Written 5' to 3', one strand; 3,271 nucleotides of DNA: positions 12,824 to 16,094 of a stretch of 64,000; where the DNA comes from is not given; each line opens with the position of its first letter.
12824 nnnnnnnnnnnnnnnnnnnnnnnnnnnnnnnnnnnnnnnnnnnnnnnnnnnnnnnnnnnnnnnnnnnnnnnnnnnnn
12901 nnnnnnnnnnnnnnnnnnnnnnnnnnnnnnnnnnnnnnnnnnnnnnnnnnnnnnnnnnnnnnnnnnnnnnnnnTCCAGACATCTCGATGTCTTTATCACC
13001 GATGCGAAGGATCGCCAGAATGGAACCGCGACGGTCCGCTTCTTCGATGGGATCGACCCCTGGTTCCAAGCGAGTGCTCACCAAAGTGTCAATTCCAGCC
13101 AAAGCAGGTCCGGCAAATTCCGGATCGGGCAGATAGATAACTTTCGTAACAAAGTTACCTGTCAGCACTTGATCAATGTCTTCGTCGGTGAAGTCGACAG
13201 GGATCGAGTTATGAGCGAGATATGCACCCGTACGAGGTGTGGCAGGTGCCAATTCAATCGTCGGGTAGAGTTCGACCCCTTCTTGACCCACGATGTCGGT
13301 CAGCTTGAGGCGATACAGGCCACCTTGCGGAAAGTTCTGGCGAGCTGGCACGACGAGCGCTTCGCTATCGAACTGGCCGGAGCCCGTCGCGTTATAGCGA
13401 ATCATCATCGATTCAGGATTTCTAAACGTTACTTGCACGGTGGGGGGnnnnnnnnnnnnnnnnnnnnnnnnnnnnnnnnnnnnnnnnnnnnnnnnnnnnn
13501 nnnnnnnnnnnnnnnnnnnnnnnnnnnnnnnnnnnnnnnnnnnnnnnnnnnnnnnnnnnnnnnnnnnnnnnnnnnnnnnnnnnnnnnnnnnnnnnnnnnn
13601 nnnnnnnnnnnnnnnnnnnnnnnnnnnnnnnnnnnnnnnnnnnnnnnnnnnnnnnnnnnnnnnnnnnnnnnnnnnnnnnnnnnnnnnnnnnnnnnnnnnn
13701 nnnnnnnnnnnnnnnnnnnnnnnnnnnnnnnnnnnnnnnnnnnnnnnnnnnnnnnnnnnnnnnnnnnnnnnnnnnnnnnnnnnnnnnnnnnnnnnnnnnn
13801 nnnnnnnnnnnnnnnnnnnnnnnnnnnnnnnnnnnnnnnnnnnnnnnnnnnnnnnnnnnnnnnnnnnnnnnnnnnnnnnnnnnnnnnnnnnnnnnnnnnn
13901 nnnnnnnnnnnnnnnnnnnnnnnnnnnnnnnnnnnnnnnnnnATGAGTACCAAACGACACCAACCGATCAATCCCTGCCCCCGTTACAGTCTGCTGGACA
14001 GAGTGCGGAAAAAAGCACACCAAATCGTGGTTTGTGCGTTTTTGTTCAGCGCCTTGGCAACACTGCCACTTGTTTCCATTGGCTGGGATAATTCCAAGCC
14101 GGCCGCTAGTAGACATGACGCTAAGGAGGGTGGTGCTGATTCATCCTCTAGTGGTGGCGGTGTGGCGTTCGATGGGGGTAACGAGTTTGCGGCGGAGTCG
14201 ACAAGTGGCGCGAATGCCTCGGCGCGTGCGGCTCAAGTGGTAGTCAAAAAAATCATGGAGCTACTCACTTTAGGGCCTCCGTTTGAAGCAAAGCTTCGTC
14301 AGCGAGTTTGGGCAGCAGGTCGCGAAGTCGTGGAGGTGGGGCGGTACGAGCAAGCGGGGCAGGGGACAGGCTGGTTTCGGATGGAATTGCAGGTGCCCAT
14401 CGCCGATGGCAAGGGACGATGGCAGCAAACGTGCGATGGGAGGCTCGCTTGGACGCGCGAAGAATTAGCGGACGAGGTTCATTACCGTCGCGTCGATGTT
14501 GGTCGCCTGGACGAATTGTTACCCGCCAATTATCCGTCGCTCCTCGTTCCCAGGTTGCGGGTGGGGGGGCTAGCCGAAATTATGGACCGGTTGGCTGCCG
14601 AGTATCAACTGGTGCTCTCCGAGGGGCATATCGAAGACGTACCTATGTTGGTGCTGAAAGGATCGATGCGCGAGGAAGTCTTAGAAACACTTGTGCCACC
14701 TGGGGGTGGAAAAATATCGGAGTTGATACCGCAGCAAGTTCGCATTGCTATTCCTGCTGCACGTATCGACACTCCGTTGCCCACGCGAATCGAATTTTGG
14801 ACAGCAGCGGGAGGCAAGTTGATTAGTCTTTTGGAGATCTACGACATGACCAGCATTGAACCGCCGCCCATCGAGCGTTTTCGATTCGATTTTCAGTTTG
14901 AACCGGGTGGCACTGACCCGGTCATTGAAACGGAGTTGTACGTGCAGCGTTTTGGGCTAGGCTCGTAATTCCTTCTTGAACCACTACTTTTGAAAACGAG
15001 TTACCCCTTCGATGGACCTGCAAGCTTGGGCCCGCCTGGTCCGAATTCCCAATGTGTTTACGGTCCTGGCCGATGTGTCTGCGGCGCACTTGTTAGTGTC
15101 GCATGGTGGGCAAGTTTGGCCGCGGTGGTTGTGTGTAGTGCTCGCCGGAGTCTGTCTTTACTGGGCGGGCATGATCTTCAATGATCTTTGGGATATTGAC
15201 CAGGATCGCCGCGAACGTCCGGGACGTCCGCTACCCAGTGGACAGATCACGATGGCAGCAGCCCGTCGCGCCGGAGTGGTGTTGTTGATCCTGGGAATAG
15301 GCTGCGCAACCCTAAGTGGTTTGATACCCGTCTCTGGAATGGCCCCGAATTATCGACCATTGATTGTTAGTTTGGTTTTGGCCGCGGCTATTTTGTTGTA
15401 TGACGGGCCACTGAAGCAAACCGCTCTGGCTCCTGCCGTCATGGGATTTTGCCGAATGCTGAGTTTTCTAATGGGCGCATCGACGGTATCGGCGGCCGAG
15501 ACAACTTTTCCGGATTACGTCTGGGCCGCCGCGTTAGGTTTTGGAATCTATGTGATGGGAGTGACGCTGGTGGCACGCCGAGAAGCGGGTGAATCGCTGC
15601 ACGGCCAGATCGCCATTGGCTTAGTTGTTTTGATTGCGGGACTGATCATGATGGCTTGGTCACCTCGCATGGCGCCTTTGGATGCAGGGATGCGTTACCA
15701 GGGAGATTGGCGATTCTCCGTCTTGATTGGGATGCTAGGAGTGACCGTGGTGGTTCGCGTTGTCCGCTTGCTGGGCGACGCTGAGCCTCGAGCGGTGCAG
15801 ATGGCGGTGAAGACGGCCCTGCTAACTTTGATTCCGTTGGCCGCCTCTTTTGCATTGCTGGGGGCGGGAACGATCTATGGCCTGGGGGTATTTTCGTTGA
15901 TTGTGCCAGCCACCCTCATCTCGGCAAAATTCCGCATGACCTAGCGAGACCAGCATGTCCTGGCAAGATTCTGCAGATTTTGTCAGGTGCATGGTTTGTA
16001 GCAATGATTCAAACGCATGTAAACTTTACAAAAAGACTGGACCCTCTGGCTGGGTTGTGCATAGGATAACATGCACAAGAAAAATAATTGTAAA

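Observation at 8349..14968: Candidate undescribed planctomycete envelope or surface-assembly system: four-gene exported-protein operon plus divergent LolA-like gene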

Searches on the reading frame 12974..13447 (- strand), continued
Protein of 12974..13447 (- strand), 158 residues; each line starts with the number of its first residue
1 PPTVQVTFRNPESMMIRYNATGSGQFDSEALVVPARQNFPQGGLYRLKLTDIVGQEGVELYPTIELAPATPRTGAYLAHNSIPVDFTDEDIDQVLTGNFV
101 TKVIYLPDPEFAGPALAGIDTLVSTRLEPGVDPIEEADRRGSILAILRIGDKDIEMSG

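Call 72: search_protein_families(library=pfam, proteins=[L197:7537-8577:-, L197:4259-6349:-, L197:13959-14873:-, L197:14995-16005:-, L197:16252-17421:-, L193:7640-8701:-, L193:6048-7217:-, L193:14730-17522:+, L213:6992-8722:-, L213:14567-15952:+], max_evalue=0.0001)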
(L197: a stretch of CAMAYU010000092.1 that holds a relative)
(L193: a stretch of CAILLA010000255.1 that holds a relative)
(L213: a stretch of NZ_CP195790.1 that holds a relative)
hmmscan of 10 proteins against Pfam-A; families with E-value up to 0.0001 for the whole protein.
L197:7537-8577:- (346 aa): 1 family
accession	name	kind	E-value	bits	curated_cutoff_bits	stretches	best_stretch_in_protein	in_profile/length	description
PF00762.24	Ferrochelatase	-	1.5e-83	280.8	27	1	7-309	2-316/317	Ferrochelatase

L197:4259-6349:- (696 aa): 0 families

L197:13959-14873:- (304 aa): 1 family
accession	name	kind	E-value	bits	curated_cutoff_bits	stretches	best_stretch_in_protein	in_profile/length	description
PF00892.27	EamA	-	6.9e-24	85.1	28.2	2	147-280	4-133/135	EamA-like transporter family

L197:14995-16005:- (336 aa): 1 family
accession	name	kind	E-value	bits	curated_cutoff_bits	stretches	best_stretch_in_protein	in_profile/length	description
PF12127.13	FloA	-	4.9e-126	420.5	34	1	40-330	6-289/314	Flotillin-like protein FloA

L197:16252-17421:- (389 aa): 2 families
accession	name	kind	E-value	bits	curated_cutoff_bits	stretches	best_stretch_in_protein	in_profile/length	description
PF01966.28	HD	-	4.2e-13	50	22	1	231-354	2-115/116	HD domain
PF01336.31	tRNA_anti-codon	-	4.5e-08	33.3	27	1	98-156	12-72/75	OB-fold nucleic acid binding domain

L193:7640-8701:- (353 aa): 1 family
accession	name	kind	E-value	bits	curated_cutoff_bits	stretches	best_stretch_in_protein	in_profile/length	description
PF00762.24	Ferrochelatase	-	2.3e-86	290.1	27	1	10-312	2-316/317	Ferrochelatase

L193:6048-7217:- (389 aa): 7 families
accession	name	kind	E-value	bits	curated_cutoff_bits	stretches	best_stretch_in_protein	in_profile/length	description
PF13692.12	Glyco_trans_1_4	-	8.5e-41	140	27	1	212-347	2-141/142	Glycosyl transferases group 1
PF00534.26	Glycos_transf_1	-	2.7e-40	138.1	26.4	1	200-357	4-167/172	Glycosyl transferases group 1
PF13439.12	Glyco_transf_4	-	8.5e-18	65.4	28.5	1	36-192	1-169/170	Glycosyltransferase Family 4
PF13579.12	Glyco_trans_4_4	-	3.5e-12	47.4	29.7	1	37-187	1-157/158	Glycosyl transferase 4-like domain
PF13524.12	Glyco_trans_1_2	-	3.6e-08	33.9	25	1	245-375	17-141/144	Glycosyl transferase-like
PF20706.3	GT4-conflict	-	7.6e-08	32.2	26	1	215-353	201-362/385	Family 4 Glycosyltransferase in conflict systems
PF13477.12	Glyco_trans_4_2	-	4.4e-05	24.1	23.4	1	44-134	14-107/139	Glycosyl transferase 4-like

L193:14730-17522:+ (930 aa): 5 families
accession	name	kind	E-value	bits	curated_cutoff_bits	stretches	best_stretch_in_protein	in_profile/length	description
PF22548.2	AEP-TOTE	-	2.4e-95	319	27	1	14-248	2-229/230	TOTE conflict system, Archaeo-Eukaryotic Primase domain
PF04851.21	ResIII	-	4.4e-22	79.2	22.5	1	397-540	3-164/164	Type III restriction enzyme, res subunit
PF04480.18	DUF559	-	3.6e-13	49.8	20.6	1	821-927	12-108/109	Protein of unknown function (DUF559)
PF00270.35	DEAD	-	2.9e-12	47.1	26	1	401-540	3-162/167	DEAD/DEAH box helicase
PF18741.7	MTES_1575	-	1.7e-06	28.4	38.2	1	857-927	22-96/96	REase_MTES_1575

L213:6992-8722:- (576 aa): 1 family
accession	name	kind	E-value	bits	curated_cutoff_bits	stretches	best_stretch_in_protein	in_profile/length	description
PF07470.19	Glyco_hydro_88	-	3.3e-29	102.4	26.6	1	260-572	29-351/352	Glycosyl Hydrolase Family 88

L213:14567-15952:+ (461 aa): 8 families
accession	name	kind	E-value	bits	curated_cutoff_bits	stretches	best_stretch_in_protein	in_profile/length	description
PF01593.30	Amino_oxidase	-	1.4e-12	48.1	19.8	1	12-294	1-295/443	Flavin containing amine oxidoreductase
PF00890.30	FAD_binding_2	-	9.6e-11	41.9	20.4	1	4-43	1-39/414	FAD binding domain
PF13450.12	NAD_binding_8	-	1.9e-10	41.3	21.9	1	7-61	1-55/68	NAD(P)-binding Rossmann-like domain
PF03486.20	HI0933_like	-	1.5e-07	31.6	50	0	4-38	2-36/244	HI0933-like protein Rossmann domain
PF07992.20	Pyr_redox_2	-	6e-07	29.6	26.1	0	3-37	1-35/291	Pyridine nucleotide-disulphide oxidoreductase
PF01266.30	DAO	-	7.3e-07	29.5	27.9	0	4-38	1-35/353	FAD dependent oxidoreductase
PF01946.23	Thi4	-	1.1e-05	25.2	26.2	1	2-39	17-55/235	Thi4 family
PF12831.13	FAD_oxidored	-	5.1e-05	23.2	27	1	4-42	1-39/416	FAD dependent oxidoreductase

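Call 91: search_solved_structures(query=A8, max_evalue=10, show_alignments=2)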
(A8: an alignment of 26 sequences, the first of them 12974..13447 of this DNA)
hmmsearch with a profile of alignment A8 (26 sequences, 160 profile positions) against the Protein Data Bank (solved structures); distinct sequences matched with E-value up to 10: 3.
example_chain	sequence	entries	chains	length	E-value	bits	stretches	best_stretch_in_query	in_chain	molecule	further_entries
2ma4_A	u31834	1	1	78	0.77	12.3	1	128-157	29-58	Putative periplasmic protein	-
2e5h_A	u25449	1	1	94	0.93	12.1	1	75-117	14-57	Zinc finger CCHC-type and RNA-binding motif-containing protein 1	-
2noc_A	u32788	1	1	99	1.2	11.7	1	128-157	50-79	Putative periplasmic protein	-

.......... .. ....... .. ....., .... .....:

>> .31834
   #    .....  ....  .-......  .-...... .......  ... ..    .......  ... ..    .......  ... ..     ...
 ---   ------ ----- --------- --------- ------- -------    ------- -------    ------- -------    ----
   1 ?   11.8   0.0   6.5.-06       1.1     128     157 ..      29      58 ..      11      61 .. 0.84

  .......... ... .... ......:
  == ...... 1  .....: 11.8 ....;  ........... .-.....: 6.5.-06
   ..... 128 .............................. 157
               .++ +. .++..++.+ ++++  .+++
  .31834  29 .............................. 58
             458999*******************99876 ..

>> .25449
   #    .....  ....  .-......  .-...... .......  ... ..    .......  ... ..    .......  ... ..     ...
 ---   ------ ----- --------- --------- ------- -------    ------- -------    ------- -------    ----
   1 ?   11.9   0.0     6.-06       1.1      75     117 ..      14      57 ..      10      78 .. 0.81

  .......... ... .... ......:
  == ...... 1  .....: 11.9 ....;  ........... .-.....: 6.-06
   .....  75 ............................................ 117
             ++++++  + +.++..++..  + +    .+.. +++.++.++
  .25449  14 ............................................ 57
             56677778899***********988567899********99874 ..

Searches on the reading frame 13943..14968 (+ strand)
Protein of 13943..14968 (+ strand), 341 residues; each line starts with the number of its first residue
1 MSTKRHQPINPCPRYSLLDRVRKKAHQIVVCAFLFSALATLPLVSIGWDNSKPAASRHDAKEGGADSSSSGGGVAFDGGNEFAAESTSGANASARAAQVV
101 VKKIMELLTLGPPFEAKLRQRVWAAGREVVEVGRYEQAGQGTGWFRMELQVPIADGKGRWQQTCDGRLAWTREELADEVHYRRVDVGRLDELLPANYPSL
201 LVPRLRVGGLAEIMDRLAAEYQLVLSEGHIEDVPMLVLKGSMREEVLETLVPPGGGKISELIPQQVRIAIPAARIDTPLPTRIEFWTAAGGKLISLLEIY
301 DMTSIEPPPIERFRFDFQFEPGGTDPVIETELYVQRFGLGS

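Call 3: search_protein_families(library=pfam, proteins=[window:13943-14968:+], max_evalue=0.1)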
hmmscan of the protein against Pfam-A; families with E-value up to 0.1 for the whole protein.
window:13943-14968:+ (341 aa): 0 families

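Call 4: search_protein_families(library=ncbifam, proteins=[window:13943-14968:+], max_evalue=0.1)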
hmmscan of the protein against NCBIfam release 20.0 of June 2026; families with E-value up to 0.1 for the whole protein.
window:13943-14968:+ (341 aa): 0 families

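Call 23: find_homologous_proteins(query=window:13943-14968:+)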
Query window:13943-14968:+ (341 aa): 189 proteins with E <= 0.001 among 8000 candidates; the best 120 are listed.
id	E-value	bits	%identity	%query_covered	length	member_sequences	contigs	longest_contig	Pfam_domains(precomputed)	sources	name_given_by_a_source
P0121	2.9e-226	768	100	100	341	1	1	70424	-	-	-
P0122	2.0e-189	647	84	100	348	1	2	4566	-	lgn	-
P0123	7.8e-102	359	62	72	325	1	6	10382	-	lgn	-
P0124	2.3e-99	351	55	99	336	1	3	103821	-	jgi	jgi:hypothetical protein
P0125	4.1e-95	337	65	76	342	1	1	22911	-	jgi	jgi:hypothetical protein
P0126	3.4e-94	334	58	79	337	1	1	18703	-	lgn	-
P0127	2.5e-91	325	63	74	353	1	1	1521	-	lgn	-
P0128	6.0e-91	323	62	74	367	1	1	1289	-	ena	-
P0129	1.9e-89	318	50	100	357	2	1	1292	-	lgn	-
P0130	3.1e-89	318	63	73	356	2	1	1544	-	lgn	-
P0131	2.3e-88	315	57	77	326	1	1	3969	-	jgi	jgi:hypothetical protein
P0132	1.0e-87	313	56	85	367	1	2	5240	-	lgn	-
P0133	1.4e-87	312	59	74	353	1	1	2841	-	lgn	-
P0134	2.2e-86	308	57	76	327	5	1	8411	-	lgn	-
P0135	2.6e-86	308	62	70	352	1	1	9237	-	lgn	-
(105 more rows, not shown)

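Call 26: search_solved_structures(query=A3, max_evalue=10, show_alignments=2)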
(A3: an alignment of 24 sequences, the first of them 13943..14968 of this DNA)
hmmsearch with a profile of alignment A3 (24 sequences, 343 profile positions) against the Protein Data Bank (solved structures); distinct sequences matched with E-value up to 10: 0.

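Call 27: search_protein_families(library=pfam, alignment_id=A3, max_evalue=1)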
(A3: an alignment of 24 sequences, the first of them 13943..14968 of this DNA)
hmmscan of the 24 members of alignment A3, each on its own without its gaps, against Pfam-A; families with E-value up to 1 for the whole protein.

A. member 1, window:13943-14968:+ (341 aa): 0 families

B. families by the number of members that match (of 24 scanned): 11 families
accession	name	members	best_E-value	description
PF23955.1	DUF7284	1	0.0041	Family of unknown function (DUF7284)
PF16859.10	TetR_C_11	1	0.0083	Tetracyclin repressor-like, C-terminal domain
PF19816.4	DUF6299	1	0.013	Family of unknown function (DUF6299)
PF18156.6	pPIWI_RE_Y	1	0.043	pPIWI_RE three-gene island domain Y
PF14011.11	ESX-1_EspG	1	0.059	EspG family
PF16091.10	DUF4820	1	0.076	Domain of unknown function (DUF4820)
PF00918.22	Gastrin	1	0.08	Gastrin/cholecystokinin family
PF21827.1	New_glue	1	0.17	New glue protein family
PF24731.1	DUF7683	1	0.25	Domain of unknown function (DUF7683)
PF19779.4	DUF6264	1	0.35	Family of unknown function (DUF6264)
PF11593.13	Med3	1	0.39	Mediator complex subunit 3 fungal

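Call 38: predict_structure(alignment_id=A3)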
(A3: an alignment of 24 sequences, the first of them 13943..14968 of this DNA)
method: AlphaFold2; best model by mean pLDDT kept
length: 341 residues; sequences in the alignment: 24
mean_pLDDT: 79.1   pTM: 0.70
mean pLDDT of the five models: 79.1, 78.0, 76.4, 75.8, 75.4
residues with pLDDT >= 90: 173; 70-90: 76; 50-70: 32; < 50: 60
segments of 3 or more residues with pLDDT < 50: 1-16, 45-85
pLDDT, mean of each block of 10 residues (from residue 1): 42 47 70 67 46 40 36 35 55 94 96 97 84 95 95 81 95 89 92 77 93 96 95 96 92 82 95 93 89 93 95 81 81 80 34
secondary structure, 60 per line:
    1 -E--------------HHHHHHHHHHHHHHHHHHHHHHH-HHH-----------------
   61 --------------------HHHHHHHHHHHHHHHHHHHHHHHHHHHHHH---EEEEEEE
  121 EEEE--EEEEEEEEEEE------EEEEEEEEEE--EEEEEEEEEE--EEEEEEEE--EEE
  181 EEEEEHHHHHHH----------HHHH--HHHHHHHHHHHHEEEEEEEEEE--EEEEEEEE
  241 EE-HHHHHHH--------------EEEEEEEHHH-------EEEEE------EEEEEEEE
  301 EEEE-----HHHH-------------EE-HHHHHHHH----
elements in order: H17-39 H81-110 E114-124 E127-137 E144-153 E156-165 E168-175 E178-185 H186-192 H203-206 H209-220 E221-230 E233-242 H244-250 E265-271 E282-286 E293-304 H310-313 H330-337

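Call 41: fold_search(model_id=the predicted structure, library=pdb)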
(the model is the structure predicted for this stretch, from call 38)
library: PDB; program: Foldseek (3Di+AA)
matches with E <= 10: 1029; with E <= 0.001: 39
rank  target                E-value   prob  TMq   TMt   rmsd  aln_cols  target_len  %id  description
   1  4mxt                  1.0e-07  1.00  0.39  0.63   6.1       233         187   13  Crystal structure of an Outer-membrane lipoprotein carrier protein (BACUNI_04723) from Bacteroides uniformis ATCC 8492 a (released 2013-10-16)
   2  3buu_B                2.9e-07  1.00  0.30  0.41   9.4       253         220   15  Crystal structure of LolA superfamily protein NE2245 from Nitrosomonas europaea (released 2008-01-22)
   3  4z48_A                3.4e-07  1.00  0.31  0.40  10.7       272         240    8  Crystal structure of a DUF1329 family protein (DESPIG_00262) from Desulfovibrio piger ATCC 29098 at 1.75 A resolution (released 2015-04-22)
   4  3m4w_C                5.3e-07  1.00  0.37  0.44   7.8       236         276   12  Structural basis for the negative regulation of bacterial stress response by RseB (released 2010-05-05)
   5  2p4b_C                7.8e-07  1.00  0.34  0.43   7.5       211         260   10  Crystal structure of E.coli RseB (released 2007-05-22)
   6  3buu_A                1.1e-06  1.00  0.31  0.42   9.5       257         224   14  Crystal structure of LolA superfamily protein NE2245 from Nitrosomonas europaea (released 2008-01-22)
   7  2v42_A                1.2e-06  1.00  0.36  0.42   7.6       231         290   12  Crystal structure of RseB: a sensor for periplasmic stress response in E. coli (released 2007-08-28)
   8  9tp6_B                1.4e-06  1.00  0.32  0.41   9.6       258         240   10  Structure of LolA3 from Porphyromonas gingivalis (released 2026-02-18)
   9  2v43_C                1.7e-06  1.00  0.35  0.42   7.1       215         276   11  Crystal structure of RseB: a sensor for periplasmic stress response in E. coli (released 2007-08-28)
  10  2v42_B                1.9e-06  1.00  0.28  0.33  11.9       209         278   10  Crystal structure of RseB: a sensor for periplasmic stress response in E. coli (released 2007-08-28)
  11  9tp6_A                1.9e-06  1.00  0.29  0.38  12.0       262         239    8  Structure of LolA3 from Porphyromonas gingivalis (released 2026-02-18)
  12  2v43_B                2.5e-06  1.00  0.36  0.43  10.9       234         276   11  Crystal structure of RseB: a sensor for periplasmic stress response in E. coli (released 2007-08-28)
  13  6jla_B                3.7e-06  1.00  0.26  0.41   8.8       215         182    9  Crystal structure of a mouse ependymin related protein (released 2020-03-04)
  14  3bk5                  4.1e-06  1.00  0.26  0.34  13.5       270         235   11  Crystal structure of putative outer membrane lipoprotein-sorting protein domain from Vibrio parahaemolyticus (released 2008-02-05)
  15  6in8                  4.3e-06  1.00  0.36  0.43   7.7       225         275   14  Crystal structure of MucB (released 2019-07-24)
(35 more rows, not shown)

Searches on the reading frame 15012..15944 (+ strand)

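Call 3: search_protein_families(library=pfam, proteins=[window:15012-15944:+], max_evalue=0.1)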
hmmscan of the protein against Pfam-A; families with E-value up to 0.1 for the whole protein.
window:15012-15944:+ (310 aa): 2 families
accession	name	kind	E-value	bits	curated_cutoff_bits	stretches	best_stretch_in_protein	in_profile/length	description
PF01040.23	UbiA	-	2.7e-17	63.3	34.2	1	24-264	7-190/250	UbiA prenyltransferase family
PF20712.2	CyanoTRADDas_TM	-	0.014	15.9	24.3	1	170-213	14-50/68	Cyanobacterial TRADD-N associated 2-Transmembrane domain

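Call 4: search_protein_families(library=ncbifam, proteins=[window:15012-15944:+], max_evalue=0.1)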
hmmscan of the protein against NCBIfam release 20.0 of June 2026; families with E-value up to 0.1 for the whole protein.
window:15012-15944:+ (310 aa): 19 families
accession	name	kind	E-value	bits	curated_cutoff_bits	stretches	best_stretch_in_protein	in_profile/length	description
NF035940.1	prenyl_rel_EboC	equivalog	2.1e-44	152.1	250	1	6-310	2-292/292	UbiA-like protein EboC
NF045897.1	SCO3242_trans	equivalog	1.3e-42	146.3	260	1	5-307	1-284/287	SCO3242 family prenyltransferase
NF009523.0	PRK12884.1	equivalog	1.3e-16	60.6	269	1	3-169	4-156/279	prenyltransferase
NF009521.0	PRK12882.1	equivalog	2.7e-10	39.9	296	1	3-163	5-156/280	geranylgeranylglycerol-phosphate geranylgeranyltransferase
TIGR01475.1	ubiA_other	subfamily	4.4e-08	32.9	180.8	1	5-185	4-175/282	UbiA-like polyprenyltransferase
NF009512.0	PRK12872.1-1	equivalog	1.1e-07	31.8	278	1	40-143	42-140/303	geranylgeranylglycerol-phosphate geranylgeranyltransferase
NF005742.0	PRK07566.1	equivalog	1.9e-07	30.5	313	1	32-127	61-144/315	chlorophyll synthase ChlG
NF006088.0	PRK08238.1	equivalog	1.1e-06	27.5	351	1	40-104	231-296/482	UbiA family prenyltransferase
NF009058.0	PRK12392.1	subfamily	1.3e-06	27.8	494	1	56-188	71-200/333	bacteriochlorophyll c synthase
TIGR02056.1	ChlG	equivalog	2.7e-06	27.2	436.45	1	6-130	23-144/306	chlorophyll synthase ChlG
TIGR01473.1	cyoE_ctaB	equivalog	9.6e-06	25.6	210.3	1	14-106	11-106/281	heme o synthase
NF009522.0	PRK12883.1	equivalog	6.3e-05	22.6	353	1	40-102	39-102/279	geranylgeranylglycerol-phosphate geranylgeranyltransferase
NF009514.0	PRK12873.1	equivalog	6.8e-05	22.4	246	1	41-155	51-161/297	4-hydroxybenzoate polyprenyltransferase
NF003348.0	PRK04375.1-1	equivalog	0.00018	21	285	1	15-97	15-99/292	heme o synthase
TIGR01476.1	chlor_syn_BchG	subfamily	0.00021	20.9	212.3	1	12-106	13-107/283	(bacterio)chlorophyll synthase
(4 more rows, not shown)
